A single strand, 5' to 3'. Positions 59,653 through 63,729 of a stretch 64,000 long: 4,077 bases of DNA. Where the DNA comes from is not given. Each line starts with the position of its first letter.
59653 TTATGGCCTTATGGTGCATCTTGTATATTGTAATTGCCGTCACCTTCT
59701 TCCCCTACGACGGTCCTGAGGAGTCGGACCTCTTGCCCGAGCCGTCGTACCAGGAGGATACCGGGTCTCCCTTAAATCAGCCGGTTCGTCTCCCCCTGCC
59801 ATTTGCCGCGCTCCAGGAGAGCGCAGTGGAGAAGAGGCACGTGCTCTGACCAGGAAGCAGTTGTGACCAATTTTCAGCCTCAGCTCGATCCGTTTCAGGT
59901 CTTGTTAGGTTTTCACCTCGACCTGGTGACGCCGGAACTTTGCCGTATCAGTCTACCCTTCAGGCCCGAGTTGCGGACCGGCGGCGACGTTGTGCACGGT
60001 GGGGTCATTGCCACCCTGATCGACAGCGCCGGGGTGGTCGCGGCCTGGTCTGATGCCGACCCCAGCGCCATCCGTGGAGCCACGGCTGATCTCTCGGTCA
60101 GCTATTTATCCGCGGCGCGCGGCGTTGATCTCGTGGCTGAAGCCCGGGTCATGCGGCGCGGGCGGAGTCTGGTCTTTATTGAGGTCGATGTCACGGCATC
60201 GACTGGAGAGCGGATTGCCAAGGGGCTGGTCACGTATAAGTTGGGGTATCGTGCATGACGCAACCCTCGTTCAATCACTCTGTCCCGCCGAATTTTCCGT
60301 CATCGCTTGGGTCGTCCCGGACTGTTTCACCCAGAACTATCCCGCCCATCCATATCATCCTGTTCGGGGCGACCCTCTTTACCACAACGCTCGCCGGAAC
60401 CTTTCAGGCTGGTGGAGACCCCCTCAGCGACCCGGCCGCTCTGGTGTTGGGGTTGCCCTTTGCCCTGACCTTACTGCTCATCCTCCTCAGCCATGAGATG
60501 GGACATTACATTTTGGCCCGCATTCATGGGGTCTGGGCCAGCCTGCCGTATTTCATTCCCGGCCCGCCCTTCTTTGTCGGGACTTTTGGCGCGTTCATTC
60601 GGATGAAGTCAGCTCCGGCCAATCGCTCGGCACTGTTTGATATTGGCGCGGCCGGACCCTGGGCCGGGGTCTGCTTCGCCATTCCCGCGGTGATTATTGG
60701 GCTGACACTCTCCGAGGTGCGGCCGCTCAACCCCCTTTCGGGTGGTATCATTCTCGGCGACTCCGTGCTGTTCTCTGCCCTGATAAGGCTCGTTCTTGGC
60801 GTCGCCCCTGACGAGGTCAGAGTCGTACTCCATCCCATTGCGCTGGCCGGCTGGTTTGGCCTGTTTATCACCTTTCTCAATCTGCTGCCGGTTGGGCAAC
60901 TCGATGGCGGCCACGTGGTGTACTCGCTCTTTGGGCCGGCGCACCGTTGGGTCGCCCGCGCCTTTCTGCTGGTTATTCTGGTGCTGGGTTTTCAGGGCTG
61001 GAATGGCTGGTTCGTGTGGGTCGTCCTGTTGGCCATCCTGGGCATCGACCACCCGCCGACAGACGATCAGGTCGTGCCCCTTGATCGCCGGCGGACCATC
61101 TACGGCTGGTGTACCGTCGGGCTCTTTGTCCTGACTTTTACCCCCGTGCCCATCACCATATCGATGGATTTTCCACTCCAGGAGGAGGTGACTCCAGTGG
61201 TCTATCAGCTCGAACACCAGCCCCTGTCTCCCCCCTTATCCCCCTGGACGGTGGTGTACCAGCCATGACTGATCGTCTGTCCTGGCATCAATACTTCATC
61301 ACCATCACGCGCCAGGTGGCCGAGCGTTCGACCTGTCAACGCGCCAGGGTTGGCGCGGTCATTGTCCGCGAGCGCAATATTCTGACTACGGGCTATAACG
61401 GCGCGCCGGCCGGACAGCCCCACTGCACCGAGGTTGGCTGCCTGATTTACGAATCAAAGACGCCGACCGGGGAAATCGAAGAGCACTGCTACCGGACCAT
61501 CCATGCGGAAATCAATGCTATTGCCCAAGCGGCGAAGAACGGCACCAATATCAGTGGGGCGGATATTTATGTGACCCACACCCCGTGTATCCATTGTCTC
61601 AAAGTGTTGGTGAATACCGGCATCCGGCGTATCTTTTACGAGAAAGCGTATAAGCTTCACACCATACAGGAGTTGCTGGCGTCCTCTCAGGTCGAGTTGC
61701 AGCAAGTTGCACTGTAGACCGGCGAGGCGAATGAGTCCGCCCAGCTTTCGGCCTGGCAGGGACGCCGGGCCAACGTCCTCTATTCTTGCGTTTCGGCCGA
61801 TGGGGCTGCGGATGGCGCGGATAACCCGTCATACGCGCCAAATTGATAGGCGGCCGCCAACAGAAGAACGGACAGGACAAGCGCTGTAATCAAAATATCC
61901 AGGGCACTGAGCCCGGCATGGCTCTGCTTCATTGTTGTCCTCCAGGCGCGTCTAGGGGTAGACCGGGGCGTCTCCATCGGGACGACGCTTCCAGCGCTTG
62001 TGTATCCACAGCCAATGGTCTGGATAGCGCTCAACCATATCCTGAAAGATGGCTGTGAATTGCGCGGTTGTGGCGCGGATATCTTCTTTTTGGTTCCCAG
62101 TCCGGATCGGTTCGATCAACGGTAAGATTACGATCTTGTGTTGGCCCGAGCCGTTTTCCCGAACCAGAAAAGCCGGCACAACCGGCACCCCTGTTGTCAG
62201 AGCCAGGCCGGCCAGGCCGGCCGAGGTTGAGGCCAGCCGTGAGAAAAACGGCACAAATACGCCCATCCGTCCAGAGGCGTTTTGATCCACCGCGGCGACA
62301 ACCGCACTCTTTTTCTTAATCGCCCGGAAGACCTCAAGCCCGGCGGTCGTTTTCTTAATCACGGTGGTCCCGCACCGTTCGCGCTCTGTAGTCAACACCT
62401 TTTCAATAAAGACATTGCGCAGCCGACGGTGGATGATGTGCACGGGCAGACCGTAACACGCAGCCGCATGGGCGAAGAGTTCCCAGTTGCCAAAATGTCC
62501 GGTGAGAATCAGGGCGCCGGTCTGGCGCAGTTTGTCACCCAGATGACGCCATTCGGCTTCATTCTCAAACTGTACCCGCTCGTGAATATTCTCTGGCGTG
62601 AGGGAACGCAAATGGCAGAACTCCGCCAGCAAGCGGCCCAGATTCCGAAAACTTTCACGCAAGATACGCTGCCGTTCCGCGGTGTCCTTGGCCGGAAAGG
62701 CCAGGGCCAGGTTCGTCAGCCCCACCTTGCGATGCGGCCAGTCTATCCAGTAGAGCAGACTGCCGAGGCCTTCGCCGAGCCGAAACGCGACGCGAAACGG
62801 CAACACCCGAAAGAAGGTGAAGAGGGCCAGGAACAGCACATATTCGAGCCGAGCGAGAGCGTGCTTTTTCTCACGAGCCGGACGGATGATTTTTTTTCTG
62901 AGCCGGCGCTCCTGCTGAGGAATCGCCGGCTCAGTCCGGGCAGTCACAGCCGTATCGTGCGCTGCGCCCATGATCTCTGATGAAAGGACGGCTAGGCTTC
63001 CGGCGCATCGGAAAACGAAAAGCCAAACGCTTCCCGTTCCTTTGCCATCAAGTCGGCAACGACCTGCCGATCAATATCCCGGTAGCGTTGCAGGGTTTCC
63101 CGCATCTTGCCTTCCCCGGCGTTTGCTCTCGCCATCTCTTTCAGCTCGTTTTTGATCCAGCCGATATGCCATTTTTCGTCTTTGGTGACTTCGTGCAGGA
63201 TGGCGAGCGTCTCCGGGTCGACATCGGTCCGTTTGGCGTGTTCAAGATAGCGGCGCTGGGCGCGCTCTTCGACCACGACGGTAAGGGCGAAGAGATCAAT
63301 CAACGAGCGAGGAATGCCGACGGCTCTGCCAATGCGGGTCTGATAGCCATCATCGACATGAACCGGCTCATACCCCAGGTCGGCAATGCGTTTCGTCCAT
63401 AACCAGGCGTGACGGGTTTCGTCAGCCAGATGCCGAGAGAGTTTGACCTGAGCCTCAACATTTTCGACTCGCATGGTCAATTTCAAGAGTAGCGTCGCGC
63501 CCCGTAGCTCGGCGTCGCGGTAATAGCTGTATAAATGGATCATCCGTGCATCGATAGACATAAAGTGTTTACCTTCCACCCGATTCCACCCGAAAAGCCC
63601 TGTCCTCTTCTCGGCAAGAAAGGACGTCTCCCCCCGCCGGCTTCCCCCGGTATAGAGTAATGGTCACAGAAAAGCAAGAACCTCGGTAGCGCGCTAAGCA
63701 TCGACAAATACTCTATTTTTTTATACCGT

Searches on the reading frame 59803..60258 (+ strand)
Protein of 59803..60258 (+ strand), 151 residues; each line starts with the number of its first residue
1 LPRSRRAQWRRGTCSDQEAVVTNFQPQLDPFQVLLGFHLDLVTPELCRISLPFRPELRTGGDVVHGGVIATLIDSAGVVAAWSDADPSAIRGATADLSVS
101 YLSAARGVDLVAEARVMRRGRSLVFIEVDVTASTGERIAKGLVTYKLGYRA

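Call 86: search_protein_families(library=pfam, proteins=[window:59803-60258:+], max_evalue=0.001)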
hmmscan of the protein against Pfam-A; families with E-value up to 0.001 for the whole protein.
window:59803-60258:+ (151 aa): 3 families
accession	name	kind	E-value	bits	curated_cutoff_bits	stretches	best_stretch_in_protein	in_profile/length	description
PF03061.28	4HBT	-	6.8e-16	58.8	20.6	1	63-138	3-78/79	Thioesterase superfamily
PF13622.12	4HBT_3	-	5e-06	27.1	24.3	1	58-144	6-81/83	Acyl-CoA thioesterase N-terminal domain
PF14539.12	DUF4442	-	0.00068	20.3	25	1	33-144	17-129/132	Domain of unknown function (DUF4442)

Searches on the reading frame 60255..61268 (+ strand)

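Call 86: search_protein_families(library=pfam, proteins=[window:60255-61268:+], max_evalue=0.001)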
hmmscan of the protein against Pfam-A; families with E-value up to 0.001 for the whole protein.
window:60255-61268:+ (337 aa): 1 family
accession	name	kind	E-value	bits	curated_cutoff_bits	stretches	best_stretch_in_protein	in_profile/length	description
PF02163.28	Peptidase_M50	-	1e-22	81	27.2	1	69-228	2-196/221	Peptidase family M50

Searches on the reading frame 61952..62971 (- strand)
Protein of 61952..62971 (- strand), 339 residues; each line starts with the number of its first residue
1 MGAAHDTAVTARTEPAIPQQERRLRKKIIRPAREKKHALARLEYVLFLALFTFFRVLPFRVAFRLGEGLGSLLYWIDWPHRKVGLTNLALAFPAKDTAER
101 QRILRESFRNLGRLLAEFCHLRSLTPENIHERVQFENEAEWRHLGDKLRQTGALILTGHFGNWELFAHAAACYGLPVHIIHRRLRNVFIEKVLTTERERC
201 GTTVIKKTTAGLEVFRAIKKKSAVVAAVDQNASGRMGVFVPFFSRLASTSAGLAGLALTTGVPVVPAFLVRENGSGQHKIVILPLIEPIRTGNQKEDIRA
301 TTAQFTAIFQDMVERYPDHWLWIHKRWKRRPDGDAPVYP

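Call 86: search_protein_families(library=pfam, proteins=[window:61952-62971:-], max_evalue=0.001)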
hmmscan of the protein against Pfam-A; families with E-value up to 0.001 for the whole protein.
window:61952-62971:- (339 aa): 1 family
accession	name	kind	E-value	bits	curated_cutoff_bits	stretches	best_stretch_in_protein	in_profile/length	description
PF03279.18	Lip_A_acyltrans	-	2e-50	172.1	22.3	1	37-329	6-295/295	Bacterial lipid A biosynthesis acyltransferase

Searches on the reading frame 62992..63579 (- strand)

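Call 86: search_protein_families(library=pfam, proteins=[window:62992-63579:-], max_evalue=0.001)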
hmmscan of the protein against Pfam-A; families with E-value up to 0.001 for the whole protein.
window:62992-63579:- (195 aa): 1 family
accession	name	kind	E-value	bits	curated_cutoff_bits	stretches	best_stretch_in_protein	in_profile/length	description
PF00210.30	Ferritin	-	0.0001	22.7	24.5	1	49-151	39-141/142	Ferritin-like domain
